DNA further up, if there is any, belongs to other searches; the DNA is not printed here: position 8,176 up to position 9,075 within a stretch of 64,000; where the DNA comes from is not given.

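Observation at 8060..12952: Duplicated fimbrial subunit/adhesin module with reciprocal decay and an orphan chaperone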

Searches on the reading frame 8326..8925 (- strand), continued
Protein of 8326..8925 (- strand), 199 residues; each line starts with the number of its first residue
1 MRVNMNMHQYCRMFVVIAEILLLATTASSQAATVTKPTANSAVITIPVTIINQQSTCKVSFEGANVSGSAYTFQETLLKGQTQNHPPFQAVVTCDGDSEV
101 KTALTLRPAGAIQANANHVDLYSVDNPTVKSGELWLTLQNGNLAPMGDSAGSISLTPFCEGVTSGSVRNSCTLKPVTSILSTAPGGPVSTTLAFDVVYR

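Call 46: search_protein_families(proteins=[L009:7515-8516:+, L009:8524-9519:+, L011:5534-6523:+, L011:6557-7333:+, L008:8553-9530:+], library=padloc, max_evalue=0.001)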
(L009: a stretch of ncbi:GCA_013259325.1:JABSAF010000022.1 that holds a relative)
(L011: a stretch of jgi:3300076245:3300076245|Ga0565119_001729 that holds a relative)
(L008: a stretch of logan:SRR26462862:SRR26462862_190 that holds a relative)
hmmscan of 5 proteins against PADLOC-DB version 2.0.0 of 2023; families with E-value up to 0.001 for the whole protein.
L009:7515-8516:+ (333 aa): 31 families (the best 25 are shown)
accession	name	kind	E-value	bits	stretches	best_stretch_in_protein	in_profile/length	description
PDLC03779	RT_UG4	-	8.5e-130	430.3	1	8-321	5-305/307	DRT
PDLC01136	RT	-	5.9e-28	96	1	10-267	12-260/263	RT (reverse transcriptase)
PDLC03755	RT_UG18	-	8.1e-22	76.1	1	14-268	10-264/295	DRT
PDLC03754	RT_UG17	-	1.2e-20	71.8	1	116-268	121-273/429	DRT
PDLC03764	RT_UG26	-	2.7e-17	60.6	1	104-294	110-300/398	DRT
PDLC02063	Cas1_IIIb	-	5.5e-17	59.5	1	97-288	105-275/617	-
PDLC03756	RT_UG19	-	4.6e-13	47.1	1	112-255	137-278/562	DRT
PDLC03768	Drt3a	-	1.7e-12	45.6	1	112-265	124-267/411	DRT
PDLC03759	RT_UG21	-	3.4e-12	43.9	1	114-252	135-265/503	DRT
PDLC03771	RT_UG32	-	3.3e-11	40.5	1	118-254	159-287/521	DRT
PDLC01607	RT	-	1.1e-10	40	1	123-264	43-160/161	"CAS-I,CAS-II,CAS-III,CAS-IV,CAS-V,CAS-VI; acquisition_associated"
PDLC03775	RT_UG36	-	7.7e-10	36.3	1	113-254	133-269/557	DRT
PDLC02175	Drt3a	-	1.8e-07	28.8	1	112-253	98-235/417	-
PDLC03774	RT_UG35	-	3.2e-07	26.9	1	123-250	460-584/938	DRT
PDLC03766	Drt9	-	4.5e-07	27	1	107-249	143-276/488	DRT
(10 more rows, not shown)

L009:8524-9519:+ (331 aa): 0 families

L011:5534-6523:+ (329 aa): 44 families (the best 25 are shown)
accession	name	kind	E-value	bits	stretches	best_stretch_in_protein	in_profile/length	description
PDLC03779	RT_UG4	-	5.4e-137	454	1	7-322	3-305/307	DRT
PDLC01136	RT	-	1.1e-32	111.5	1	8-268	9-260/263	RT (reverse transcriptase)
PDLC03754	RT_UG17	-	2.4e-23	80.7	1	111-289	115-292/429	DRT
PDLC03755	RT_UG18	-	1.3e-21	75.4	1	16-268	11-263/295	DRT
PDLC02063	Cas1_IIIb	-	1.6e-20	71.2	1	63-307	71-292/617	-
PDLC03764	RT_UG26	-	3.1e-17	60.4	1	105-300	110-305/398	DRT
PDLC03756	RT_UG19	-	1.3e-15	55.5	1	113-257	137-279/562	DRT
PDLC03759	RT_UG21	-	3.4e-15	53.8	1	116-252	136-264/503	DRT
PDLC03768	Drt3a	-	6.7e-14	50.2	1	112-266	123-267/411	DRT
PDLC03775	RT_UG36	-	1.2e-12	45.5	1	115-253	135-267/557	DRT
PDLC03771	RT_UG32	-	1.7e-12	44.8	1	119-256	159-288/521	DRT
PDLC01607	RT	-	2.8e-11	41.9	1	124-265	43-160/161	"CAS-I,CAS-II,CAS-III,CAS-IV,CAS-V,CAS-VI; acquisition_associated"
PDLC03774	RT_UG35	-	1.3e-09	34.9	1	125-252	461-585/938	DRT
PDLC03766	Drt9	-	9.7e-09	32.5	1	111-250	146-276/488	DRT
PDLC02175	Drt3a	-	1e-08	32.8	1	112-255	97-236/417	-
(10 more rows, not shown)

L011:6557-7333:+ (258 aa): 0 families

L008:8553-9530:+ (325 aa): 0 families

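Call 47: search_protein_families(proteins=[L009:7515-8516:+, L009:8524-9519:+, L011:5534-6523:+, L011:6557-7333:+, L008:8553-9530:+], library=ncbifam, max_evalue=0.001)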
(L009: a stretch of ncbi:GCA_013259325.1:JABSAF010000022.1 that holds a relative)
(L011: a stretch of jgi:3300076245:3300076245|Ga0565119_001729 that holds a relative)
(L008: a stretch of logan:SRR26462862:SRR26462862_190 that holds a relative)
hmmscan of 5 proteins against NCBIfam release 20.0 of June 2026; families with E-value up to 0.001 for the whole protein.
L009:7515-8516:+ (333 aa): 3 families
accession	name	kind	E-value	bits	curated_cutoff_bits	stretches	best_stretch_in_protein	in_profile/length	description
TIGR04416.1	group_II_RT_mat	equivalog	3.4e-24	85.6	300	1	104-268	105-270/353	group II intron reverse transcriptase/maturase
NF041747.1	Drt3a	equivalog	1.5e-09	37.7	200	1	113-257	101-243/412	antiviral reverse transcriptase Drt3a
NF038233.2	retron_St85_RT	exception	0.00093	18.6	235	0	121-255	88-220/289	retron St85 family RNA-directed DNA polymerase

L009:8524-9519:+ (331 aa): 0 families

L011:5534-6523:+ (329 aa): 5 families
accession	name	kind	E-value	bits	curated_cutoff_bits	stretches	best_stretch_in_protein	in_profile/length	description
TIGR04416.1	group_II_RT_mat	equivalog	7.9e-23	81.1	300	1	103-269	100-270/353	group II intron reverse transcriptase/maturase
NF041747.1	Drt3a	equivalog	4.6e-11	42.7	200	1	113-257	100-242/412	antiviral reverse transcriptase Drt3a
NF038233.2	retron_St85_RT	exception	0.00015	21.1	235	1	120-245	86-206/289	retron St85 family RNA-directed DNA polymerase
NF041746.1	Drt2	equivalog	0.00025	20.4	390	1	173-268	217-323/416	antiviral reverse transcriptase Drt2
NF041750.1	Drt5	equivalog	0.0006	18.9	550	1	178-255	177-253/484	antiviral reverse transcriptase Drt5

L011:6557-7333:+ (258 aa): 0 families

L008:8553-9530:+ (325 aa): 0 families

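Call 48: fold_search(model_id=the predicted structure, library=pdb)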
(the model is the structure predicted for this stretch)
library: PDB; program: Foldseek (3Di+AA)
matches with E <= 10: 1034; with E <= 0.001: 23
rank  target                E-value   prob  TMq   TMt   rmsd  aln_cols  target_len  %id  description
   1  3bwu_F                1.1e-05  1.00  0.43  0.63   5.4       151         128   18  Crystal structure of the ternary complex of FimD (N-Terminal Domain, FimDN) with FimC and the N-terminally truncated p (released 2008-03-04)
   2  9fx0_F                1.9e-05  1.00  0.44  0.57   5.5       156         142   20  Cryo-EM structure of the type 1 pilus tip-to-rod transition (released 2025-06-04)
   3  9fy9_F                5.6e-05  1.00  0.45  0.60   7.7       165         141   18  Cryo-EM structure of the type 1 chaperone-usher pilus FimD-tip complex (FimDHGFC) - Conformer 1 (released 2025-06-04)
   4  9iug_A                6.6e-05  1.00  0.35  0.42  15.5       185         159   12  Cryo-EM structure of the type I pilus from enterotoxigenic Escherichia coli (released 2025-05-28)
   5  6swh_B                1.1e-04  1.00  0.45  0.57   6.5       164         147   15  Crystal structure of the ternary complex between the type 1 pilus proteins FimC, FimI and FimA from E. coli (released 2020-10-07)
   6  3jwn_E                1.2e-04  1.00  0.36  0.44  15.2       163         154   15  Complex of FimC, FimF, FimG and FimH (released 2010-06-16)
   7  8psv_A                1.2e-04  1.00  0.37  0.45  15.2       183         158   15  2.7 A cryo-EM structure of in vitro assembled type 1 pilus rod (released 2024-04-10)
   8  9fx8_I                1.4e-04  1.00  0.39  0.53   8.8       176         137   14  Cryo-EM structure of the FimI-bound type 1 pilus assembly platform complex - Local refinement (released 2025-06-04)
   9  9fx0_A                1.7e-04  1.00  0.43  0.52  12.3       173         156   17  Cryo-EM structure of the type 1 pilus tip-to-rod transition (released 2025-06-04)
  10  9fw9_B                1.8e-04  1.00  0.43  0.56   6.0       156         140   16  Cryo-EM structure of the type 1 pilus assembly platform as part of the FimA-bound chaperone-usher pilus complex (FimDH (released 2025-06-04)
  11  5oh0_A                1.8e-04  1.00  0.37  0.44  16.2       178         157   15  The Cryo-Electron Microscopy Structure of the Type 1 Chaperone-Usher Pilus Rod (released 2017-11-22)
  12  4j3o_F                2.4e-04  1.00  0.45  0.55   8.5       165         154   18  Crystal structure of the FimD usher traversed by the pilus tip complex assembly composed of FimC:FimF:FimG:FimH (released 2013-04-10)
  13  6swh_E                3.3e-04  1.00  0.44  0.55   7.9       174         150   14  Crystal structure of the ternary complex between the type 1 pilus proteins FimC, FimI and FimA from E. coli (released 2020-10-07)
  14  9fxa_K                3.4e-04  1.00  0.44  0.53  14.4       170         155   18  Cryo-EM structure of the type 1 pilus rod as part of the FimI-bound usher complex (FimDHGFAnIC - body 1) (released 2025-06-04)
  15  8eht_B                3.4e-04  1.00  0.44  0.49  15.1       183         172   14  Cryo-EM reconstruction of the CS20 bacterial adhesion pili (released 2023-03-22)
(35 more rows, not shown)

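Call 64: search_solved_structures(query=A2, max_evalue=10)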
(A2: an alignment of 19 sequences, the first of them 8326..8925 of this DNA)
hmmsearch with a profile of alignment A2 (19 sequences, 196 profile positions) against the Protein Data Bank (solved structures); distinct sequences matched with E-value up to 10: 0.

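Call 67: find_encoding_contigs(protein=P0001, flank=9000, max_places=6)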
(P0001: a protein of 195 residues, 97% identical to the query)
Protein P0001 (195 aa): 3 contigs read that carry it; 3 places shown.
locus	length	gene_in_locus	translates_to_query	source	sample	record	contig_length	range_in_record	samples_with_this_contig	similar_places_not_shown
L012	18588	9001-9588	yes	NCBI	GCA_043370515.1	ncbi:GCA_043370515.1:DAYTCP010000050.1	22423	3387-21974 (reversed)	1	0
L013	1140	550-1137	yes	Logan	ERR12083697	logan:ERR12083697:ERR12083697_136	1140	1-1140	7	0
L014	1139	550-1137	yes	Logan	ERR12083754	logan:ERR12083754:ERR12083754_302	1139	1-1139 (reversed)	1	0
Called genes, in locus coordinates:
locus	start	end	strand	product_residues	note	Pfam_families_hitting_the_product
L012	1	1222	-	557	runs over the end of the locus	PF05658:YadA_head (faint), PF05662:YadA_stalk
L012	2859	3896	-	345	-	-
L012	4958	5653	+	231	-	PF00345:PapD_N, PF02753:PapD_C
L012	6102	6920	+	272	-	-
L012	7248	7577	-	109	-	-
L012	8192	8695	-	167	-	-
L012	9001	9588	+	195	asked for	-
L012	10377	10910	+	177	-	-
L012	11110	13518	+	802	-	PF13954:PapC_N, PF00577:Usher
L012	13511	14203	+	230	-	PF00345:PapD_N, PF02753:PapD_C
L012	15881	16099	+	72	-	PF07362:CcdA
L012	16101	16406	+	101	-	PF01845:CcdB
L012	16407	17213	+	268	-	PF00589:Phage_integrase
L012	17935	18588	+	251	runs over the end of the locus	PF01051:Rep3_N, PF21205:Rep3_C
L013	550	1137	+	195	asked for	-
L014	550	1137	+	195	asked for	?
